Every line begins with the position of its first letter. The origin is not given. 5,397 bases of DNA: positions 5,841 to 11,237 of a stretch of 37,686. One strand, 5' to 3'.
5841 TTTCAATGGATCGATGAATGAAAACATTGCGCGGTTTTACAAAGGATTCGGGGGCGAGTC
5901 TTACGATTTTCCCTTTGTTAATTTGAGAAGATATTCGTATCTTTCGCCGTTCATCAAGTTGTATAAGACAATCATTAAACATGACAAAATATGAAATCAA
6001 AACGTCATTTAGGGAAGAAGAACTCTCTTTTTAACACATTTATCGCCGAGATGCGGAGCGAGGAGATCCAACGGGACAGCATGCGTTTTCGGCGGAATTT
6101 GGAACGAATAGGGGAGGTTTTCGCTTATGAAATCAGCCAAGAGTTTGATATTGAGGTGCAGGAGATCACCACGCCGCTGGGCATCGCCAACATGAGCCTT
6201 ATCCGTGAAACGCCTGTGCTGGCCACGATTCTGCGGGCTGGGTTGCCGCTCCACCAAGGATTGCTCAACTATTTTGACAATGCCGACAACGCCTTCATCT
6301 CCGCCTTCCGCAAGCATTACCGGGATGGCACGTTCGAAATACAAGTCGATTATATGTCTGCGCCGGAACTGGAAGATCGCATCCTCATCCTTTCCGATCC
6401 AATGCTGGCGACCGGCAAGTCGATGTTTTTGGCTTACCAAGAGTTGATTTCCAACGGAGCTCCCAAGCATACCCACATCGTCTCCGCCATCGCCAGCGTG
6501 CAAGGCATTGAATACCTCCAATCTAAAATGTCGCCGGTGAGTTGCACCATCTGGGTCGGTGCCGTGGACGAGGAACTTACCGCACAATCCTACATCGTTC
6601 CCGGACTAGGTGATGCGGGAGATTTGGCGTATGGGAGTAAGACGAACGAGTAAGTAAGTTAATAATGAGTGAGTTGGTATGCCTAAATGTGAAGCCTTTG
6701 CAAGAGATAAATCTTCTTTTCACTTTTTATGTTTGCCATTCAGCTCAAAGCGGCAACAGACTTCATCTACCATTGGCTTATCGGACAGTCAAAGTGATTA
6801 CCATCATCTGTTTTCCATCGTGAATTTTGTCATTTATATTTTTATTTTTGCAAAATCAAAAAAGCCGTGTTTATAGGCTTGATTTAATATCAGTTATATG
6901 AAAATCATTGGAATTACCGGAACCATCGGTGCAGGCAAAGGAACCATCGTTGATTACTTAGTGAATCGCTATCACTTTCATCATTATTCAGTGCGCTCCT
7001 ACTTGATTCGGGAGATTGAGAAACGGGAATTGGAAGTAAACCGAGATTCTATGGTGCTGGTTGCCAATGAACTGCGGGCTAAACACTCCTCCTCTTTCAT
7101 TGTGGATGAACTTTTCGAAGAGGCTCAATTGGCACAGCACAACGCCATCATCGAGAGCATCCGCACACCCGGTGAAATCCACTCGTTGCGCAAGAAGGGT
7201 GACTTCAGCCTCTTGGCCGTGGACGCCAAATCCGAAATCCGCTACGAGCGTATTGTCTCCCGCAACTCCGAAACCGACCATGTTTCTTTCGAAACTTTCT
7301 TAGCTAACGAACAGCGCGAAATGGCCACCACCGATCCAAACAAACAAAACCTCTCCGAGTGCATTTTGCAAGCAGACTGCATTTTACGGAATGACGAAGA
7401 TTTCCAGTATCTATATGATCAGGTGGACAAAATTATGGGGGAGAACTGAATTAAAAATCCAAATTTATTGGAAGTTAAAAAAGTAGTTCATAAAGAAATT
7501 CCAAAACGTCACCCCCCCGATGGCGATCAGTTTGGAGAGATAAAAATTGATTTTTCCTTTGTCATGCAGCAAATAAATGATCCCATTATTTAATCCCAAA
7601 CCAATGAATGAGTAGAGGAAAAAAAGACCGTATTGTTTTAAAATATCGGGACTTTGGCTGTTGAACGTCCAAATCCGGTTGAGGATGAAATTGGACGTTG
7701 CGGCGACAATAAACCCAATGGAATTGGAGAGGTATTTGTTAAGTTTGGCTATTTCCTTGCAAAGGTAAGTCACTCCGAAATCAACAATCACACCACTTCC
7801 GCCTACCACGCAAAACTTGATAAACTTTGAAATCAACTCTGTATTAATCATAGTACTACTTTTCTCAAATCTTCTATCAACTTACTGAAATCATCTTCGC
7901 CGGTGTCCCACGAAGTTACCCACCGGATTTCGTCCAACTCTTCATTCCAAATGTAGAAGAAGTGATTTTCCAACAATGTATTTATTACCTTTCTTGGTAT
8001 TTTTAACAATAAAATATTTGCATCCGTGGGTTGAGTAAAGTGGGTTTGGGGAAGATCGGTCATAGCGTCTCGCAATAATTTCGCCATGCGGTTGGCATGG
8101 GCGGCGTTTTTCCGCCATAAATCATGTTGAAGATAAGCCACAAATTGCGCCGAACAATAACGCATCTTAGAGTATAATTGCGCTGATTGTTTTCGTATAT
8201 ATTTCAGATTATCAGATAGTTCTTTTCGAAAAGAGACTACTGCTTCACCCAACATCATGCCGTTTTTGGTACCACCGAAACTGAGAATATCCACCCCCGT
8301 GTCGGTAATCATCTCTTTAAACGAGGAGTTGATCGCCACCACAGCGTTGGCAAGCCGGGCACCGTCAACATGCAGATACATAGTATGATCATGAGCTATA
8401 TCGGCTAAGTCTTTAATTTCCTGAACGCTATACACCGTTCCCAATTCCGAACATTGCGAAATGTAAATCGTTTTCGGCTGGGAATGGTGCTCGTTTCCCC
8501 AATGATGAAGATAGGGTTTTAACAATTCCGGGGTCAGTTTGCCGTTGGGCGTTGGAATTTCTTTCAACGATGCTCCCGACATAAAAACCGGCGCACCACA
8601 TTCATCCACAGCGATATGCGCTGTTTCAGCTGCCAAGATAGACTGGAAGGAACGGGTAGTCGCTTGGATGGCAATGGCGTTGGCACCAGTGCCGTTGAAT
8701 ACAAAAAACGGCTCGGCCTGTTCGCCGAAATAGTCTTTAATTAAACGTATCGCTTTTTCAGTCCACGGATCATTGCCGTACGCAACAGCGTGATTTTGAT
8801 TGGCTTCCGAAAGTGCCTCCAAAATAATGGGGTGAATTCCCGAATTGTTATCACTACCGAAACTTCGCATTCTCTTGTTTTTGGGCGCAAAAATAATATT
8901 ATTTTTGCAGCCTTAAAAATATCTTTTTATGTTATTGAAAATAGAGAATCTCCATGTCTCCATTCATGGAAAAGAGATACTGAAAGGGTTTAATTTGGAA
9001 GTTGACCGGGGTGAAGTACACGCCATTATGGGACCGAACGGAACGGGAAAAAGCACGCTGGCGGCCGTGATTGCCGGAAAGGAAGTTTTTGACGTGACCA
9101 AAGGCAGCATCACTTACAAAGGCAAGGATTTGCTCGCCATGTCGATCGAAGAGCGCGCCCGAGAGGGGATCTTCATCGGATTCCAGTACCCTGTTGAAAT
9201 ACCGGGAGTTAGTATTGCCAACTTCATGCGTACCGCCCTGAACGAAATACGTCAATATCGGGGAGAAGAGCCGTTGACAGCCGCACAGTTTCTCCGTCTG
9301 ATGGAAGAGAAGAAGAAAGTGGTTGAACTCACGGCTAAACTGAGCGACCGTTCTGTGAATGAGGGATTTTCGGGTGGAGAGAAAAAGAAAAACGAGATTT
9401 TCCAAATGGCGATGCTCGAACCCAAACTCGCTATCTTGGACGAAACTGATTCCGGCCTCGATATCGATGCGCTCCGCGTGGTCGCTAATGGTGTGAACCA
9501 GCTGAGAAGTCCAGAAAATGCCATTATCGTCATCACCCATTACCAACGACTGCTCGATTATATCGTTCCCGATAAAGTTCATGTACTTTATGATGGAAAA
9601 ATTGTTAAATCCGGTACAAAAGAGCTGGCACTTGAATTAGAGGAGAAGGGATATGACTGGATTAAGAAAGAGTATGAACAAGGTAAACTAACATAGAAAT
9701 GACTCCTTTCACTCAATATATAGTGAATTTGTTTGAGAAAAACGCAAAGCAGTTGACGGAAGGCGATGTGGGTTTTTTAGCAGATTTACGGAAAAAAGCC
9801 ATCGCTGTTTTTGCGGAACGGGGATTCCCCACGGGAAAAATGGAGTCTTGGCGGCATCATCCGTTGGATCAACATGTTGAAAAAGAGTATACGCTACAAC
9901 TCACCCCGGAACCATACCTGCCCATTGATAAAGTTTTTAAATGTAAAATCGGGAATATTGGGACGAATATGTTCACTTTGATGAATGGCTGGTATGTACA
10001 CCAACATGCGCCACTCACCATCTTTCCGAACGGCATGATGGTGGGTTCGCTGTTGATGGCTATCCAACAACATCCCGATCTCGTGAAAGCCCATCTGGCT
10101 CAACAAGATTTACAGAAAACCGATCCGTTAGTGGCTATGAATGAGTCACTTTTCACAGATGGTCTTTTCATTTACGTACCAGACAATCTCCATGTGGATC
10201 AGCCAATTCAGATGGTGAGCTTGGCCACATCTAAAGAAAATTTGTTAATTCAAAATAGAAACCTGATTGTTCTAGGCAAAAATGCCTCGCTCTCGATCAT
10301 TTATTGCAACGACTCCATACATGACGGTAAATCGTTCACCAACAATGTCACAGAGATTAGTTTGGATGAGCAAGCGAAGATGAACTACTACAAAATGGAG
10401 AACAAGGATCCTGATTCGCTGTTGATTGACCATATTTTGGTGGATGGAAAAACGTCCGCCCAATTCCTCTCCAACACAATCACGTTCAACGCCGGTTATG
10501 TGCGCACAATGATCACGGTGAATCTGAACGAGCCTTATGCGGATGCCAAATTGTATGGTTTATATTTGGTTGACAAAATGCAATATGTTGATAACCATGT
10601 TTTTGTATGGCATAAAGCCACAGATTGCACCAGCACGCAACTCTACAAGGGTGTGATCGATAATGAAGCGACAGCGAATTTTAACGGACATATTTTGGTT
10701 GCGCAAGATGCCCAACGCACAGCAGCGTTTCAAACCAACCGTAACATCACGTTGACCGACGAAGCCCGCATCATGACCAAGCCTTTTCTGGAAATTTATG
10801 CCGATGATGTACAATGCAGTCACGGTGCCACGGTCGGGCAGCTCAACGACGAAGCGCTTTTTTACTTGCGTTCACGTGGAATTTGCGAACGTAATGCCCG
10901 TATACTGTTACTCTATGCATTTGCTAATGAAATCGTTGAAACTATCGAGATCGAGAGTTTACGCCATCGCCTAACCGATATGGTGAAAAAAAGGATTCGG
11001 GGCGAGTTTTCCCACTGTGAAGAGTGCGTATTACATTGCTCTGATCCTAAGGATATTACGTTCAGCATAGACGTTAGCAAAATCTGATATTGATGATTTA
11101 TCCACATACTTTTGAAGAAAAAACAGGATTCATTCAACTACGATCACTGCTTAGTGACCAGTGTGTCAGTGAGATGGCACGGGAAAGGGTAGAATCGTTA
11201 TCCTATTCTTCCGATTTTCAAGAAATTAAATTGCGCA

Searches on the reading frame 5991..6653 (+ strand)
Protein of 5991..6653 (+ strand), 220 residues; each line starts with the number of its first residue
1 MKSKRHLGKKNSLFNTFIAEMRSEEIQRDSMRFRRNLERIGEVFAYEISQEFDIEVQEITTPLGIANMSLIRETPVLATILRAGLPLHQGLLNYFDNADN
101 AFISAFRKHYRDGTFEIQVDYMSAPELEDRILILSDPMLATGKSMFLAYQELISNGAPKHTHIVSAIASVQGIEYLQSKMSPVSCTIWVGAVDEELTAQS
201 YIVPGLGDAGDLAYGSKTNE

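Call 46: search_protein_families(library=pfam, proteins=[window:5991-6653:+], max_evalue=0.001)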
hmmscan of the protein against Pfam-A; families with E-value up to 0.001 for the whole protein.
window:5991-6653:+ (220 aa): 2 families
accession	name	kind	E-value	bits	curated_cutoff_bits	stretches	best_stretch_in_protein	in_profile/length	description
PF14681.12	UPRTase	-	9.2e-36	123.7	27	1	13-215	6-205/206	Uracil phosphoribosyltransferase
PF00156.33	Pribosyltran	-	3.4e-08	33.4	26.3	1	72-189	28-147/158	Phosphoribosyl transferase domain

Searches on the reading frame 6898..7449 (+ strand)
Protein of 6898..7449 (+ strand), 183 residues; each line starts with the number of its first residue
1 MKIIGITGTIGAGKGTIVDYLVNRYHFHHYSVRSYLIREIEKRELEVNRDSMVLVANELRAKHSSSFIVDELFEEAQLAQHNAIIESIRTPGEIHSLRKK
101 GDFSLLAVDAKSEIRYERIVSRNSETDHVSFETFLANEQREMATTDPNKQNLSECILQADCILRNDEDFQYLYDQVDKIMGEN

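Call 46: search_protein_families(library=pfam, proteins=[window:6898-7449:+], max_evalue=0.001)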
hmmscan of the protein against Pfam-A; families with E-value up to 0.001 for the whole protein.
window:6898-7449:+ (183 aa): 3 families
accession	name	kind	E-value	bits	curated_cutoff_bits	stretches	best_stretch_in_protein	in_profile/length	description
PF13238.12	AAA_18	-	3e-10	41.1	29.4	1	4-129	1-118/128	AAA domain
PF13207.12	AAA_17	-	8.4e-09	36.3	27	1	7-132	1-133/136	AAA domain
PF01121.26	CoaE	-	0.00086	19.5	27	0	3-23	2-22/180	Dephospho-CoA kinase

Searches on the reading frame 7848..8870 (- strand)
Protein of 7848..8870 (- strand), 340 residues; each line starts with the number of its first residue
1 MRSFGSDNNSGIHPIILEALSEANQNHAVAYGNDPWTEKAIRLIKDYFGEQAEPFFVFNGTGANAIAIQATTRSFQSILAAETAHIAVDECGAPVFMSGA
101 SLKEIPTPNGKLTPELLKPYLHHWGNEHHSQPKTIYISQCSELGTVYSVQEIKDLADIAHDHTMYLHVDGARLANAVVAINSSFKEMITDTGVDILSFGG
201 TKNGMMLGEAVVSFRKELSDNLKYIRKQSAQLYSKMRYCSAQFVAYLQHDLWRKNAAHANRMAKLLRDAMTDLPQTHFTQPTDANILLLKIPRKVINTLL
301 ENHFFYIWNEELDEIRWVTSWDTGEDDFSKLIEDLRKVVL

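Call 46: search_protein_families(library=pfam, proteins=[window:7848-8870:-], max_evalue=0.001)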
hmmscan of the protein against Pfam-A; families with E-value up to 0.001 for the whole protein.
window:7848-8870:- (340 aa): 2 families
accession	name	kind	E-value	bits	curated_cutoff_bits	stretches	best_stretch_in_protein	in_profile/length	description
PF01212.27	Beta_elim_lyase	-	1.3e-48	166.3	27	1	4-287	2-283/288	Beta-eliminating lyase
PF00266.25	Aminotran_5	-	4.6e-07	29.6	21.5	1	53-223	63-222/371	Aminotransferase class-V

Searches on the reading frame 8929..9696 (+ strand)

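Call 46: search_protein_families(library=pfam, proteins=[window:8929-9696:+], max_evalue=0.001)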
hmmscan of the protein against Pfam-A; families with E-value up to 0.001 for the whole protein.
window:8929-9696:+ (255 aa): 3 families
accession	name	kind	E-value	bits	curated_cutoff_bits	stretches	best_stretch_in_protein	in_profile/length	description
PF00005.33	ABC_tran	-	1.8e-22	80.8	25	1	18-173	1-135/137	ABC transporter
PF02463.25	SMC_N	-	7.9e-07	29.2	40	0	134-210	123-203/220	RecF/RecN/SMC N terminal domain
PF00004.35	AAA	-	0.00018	22.4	21.2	0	33-110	3-38/131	ATPase family associated with various cellular activities (AAA)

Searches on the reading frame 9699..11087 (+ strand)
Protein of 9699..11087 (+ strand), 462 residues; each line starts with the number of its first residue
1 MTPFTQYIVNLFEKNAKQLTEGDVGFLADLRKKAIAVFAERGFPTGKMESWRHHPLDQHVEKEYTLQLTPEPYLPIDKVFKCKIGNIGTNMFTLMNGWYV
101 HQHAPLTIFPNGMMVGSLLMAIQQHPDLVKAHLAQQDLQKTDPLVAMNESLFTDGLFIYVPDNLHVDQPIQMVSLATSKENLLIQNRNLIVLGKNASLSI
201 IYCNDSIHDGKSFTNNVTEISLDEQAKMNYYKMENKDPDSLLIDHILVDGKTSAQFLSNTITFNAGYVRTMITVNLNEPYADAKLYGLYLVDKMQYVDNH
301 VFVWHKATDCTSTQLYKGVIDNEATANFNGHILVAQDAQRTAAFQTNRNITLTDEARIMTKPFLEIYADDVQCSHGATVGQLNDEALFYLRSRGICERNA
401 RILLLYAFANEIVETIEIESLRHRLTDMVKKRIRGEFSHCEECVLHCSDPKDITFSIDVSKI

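Call 25: search_protein_families(library=pfam, proteins=[window:9699-11087:+], max_evalue=0.001)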
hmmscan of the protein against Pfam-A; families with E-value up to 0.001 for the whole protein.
window:9699-11087:+ (462 aa): 2 families
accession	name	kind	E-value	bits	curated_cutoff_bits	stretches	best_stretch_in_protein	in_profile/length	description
PF01458.23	SUFBD_core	-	1.5e-74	250.8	27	1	178-408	4-232/232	SUF system FeS cluster assembly, SufBD core domain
PF19295.5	SufBD_N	-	4.3e-38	131.1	23.5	1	5-172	5-172/172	SufBD protein N-terminal region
